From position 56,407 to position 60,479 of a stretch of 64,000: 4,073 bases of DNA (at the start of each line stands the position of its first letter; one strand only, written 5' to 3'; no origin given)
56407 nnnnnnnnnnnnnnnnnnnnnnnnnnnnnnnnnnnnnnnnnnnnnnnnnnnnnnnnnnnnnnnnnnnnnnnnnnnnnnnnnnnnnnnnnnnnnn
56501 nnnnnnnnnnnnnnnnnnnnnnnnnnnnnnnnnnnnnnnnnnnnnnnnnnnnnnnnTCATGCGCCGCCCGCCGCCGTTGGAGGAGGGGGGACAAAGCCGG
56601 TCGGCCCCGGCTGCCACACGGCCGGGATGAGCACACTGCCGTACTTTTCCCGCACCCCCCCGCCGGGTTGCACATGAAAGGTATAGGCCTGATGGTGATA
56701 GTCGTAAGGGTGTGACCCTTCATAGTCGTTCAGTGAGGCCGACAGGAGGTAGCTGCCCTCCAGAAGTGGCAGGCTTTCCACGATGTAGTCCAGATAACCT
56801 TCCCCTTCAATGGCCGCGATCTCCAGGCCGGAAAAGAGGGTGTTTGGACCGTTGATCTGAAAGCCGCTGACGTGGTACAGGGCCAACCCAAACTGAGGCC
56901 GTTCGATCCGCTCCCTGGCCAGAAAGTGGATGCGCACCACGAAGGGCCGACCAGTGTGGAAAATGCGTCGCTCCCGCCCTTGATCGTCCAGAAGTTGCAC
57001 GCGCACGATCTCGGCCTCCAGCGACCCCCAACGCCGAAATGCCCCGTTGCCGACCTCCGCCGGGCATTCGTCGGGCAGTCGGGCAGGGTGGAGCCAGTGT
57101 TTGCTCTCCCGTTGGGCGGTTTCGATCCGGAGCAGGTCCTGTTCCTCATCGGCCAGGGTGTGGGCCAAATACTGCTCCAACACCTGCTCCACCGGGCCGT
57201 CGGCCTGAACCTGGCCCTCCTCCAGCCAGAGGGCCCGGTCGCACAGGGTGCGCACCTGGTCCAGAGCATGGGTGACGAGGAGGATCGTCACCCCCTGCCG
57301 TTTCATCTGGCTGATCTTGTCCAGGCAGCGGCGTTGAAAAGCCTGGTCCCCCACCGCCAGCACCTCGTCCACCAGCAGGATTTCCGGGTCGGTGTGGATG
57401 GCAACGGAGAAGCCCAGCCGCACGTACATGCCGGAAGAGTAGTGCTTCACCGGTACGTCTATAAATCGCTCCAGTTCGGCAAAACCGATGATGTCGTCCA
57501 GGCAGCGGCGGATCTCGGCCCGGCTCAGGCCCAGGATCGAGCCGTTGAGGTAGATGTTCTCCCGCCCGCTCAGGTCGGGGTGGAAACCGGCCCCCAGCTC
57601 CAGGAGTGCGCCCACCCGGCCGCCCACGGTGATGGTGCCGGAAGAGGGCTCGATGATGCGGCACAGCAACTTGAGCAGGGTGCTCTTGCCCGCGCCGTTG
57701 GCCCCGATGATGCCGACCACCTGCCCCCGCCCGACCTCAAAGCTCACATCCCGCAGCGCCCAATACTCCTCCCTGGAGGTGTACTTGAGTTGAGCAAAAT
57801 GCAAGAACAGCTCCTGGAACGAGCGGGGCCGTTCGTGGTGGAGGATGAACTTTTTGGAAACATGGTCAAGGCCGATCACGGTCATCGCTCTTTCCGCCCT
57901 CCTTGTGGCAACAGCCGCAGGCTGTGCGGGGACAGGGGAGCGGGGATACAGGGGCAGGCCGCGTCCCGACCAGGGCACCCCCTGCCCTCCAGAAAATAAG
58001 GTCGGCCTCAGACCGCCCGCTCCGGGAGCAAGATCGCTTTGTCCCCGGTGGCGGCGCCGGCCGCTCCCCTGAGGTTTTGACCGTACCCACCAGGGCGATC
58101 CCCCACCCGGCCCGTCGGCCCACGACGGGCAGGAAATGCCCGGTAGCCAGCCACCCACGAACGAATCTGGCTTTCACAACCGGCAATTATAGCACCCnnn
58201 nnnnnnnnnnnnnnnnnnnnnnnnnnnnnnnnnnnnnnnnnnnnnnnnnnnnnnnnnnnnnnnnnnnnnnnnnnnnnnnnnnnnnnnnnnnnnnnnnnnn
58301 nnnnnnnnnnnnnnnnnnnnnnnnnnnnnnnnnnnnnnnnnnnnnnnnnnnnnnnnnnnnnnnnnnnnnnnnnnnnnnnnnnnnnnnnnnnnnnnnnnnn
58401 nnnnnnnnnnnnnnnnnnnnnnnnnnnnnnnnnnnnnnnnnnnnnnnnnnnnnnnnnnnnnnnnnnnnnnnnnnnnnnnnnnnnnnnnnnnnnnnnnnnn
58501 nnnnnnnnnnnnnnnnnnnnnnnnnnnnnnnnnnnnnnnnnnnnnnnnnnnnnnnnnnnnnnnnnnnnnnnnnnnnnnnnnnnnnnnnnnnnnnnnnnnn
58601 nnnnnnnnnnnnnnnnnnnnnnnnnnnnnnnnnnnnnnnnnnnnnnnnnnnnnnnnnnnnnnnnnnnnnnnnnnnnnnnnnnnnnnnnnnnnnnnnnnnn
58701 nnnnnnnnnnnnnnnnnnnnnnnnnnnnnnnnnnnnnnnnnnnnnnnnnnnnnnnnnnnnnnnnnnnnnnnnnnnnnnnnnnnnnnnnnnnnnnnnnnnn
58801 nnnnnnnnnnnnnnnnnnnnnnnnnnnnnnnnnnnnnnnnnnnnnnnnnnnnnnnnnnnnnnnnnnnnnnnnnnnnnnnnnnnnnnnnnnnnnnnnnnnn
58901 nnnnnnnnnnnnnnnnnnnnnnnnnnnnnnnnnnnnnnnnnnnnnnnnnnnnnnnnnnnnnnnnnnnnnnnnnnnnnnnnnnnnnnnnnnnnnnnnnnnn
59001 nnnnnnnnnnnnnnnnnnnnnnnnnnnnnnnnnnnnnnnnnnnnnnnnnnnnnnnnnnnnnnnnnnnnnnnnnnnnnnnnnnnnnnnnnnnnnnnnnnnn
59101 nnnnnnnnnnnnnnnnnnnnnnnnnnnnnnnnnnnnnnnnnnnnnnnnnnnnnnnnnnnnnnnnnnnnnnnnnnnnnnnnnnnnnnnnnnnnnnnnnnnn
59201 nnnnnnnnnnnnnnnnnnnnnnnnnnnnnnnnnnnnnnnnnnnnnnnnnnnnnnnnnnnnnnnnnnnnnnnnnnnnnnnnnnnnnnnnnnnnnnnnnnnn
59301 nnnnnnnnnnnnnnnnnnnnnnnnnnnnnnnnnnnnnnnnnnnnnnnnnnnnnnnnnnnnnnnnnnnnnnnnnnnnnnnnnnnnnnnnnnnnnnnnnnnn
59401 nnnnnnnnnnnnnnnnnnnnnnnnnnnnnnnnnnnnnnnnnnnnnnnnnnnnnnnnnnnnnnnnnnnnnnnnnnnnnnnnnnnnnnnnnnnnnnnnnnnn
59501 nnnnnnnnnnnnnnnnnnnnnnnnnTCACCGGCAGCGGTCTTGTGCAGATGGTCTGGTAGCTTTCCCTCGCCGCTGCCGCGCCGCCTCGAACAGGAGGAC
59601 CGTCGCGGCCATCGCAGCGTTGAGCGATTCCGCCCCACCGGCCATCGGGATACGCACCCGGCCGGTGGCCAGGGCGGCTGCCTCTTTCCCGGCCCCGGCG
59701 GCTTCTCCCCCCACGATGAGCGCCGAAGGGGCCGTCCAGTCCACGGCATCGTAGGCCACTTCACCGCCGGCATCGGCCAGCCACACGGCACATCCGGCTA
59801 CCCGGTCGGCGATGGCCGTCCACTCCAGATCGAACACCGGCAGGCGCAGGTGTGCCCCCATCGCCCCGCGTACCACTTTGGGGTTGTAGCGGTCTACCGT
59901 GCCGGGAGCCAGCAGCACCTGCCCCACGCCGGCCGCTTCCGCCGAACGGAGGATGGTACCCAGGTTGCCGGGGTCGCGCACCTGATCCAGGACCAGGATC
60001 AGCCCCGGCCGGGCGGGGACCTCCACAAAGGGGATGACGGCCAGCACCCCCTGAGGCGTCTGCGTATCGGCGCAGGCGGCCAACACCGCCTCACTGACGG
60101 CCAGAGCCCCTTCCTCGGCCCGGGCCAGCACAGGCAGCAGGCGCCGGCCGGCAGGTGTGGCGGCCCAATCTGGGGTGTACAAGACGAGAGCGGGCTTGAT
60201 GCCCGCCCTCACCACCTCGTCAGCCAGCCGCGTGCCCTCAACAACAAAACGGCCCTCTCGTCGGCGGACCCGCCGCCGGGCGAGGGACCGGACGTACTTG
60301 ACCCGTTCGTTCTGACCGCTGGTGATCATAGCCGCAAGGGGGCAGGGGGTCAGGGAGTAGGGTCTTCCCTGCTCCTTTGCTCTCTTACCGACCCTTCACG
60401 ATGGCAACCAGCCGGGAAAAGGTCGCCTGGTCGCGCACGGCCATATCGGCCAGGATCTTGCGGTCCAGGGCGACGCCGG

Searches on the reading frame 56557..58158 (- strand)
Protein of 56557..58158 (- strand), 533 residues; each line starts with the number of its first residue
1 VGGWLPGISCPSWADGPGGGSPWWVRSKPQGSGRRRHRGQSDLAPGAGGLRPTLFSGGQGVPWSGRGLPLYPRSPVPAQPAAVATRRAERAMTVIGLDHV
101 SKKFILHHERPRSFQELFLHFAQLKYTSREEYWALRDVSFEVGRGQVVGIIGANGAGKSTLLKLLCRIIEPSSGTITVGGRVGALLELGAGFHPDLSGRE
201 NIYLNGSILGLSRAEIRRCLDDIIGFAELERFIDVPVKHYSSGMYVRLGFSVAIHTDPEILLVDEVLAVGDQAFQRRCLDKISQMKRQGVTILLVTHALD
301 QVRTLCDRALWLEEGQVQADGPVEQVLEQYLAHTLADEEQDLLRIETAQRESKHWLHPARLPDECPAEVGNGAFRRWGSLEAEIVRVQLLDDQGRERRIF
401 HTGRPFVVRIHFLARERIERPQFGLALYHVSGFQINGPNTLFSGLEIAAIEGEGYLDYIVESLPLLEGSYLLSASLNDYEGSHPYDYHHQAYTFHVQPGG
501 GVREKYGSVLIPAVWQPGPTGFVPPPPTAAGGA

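Call 22: search_protein_families(library=pfam, proteins=[window:56557-58158:-], max_evalue=0.001)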
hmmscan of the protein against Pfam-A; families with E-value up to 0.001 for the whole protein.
window:56557-58158:- (533 aa): 3 families
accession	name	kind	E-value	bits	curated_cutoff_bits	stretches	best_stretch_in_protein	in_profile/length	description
PF14524.12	Wzt_C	-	2.3e-27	96.2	30.4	1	375-499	3-132/143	Wzt C-terminal domain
PF00005.33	ABC_tran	-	1e-19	72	25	1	135-266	1-135/137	ABC transporter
PF13304.12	AAA_21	-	1.5e-05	25.7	27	1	148-177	2-37/304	AAA domain, putative AbiEii toxin, Type IV TA system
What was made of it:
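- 56557..57885 (-): Wzt, the ABC-transporter ATPase with a C-terminal glycan-cap-binding domain. PF00005 and PF14524 Wzt_C at 96 bits (call 22).
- On ABC-transporter-dependent (Wzm/Wzt) glycan pathway: 56557..58158: PF00005 plus PF14524 at 96 bits (call 22).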

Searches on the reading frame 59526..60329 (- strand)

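Call 22: search_protein_families(library=pfam, proteins=[window:59526-60329:-], max_evalue=0.001)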
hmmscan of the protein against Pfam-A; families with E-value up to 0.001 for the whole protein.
window:59526-60329:- (267 aa): 2 families
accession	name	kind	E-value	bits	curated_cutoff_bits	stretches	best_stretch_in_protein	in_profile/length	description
PF00588.24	SpoU_methylase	-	1.9e-31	109.5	29.7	1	110-247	2-142/142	SpoU rRNA Methylase family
PF22435.1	MRM3-like_sub_bind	-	2.2e-20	73.3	27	1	7-97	1-84/84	MRM3-like substrate binding domain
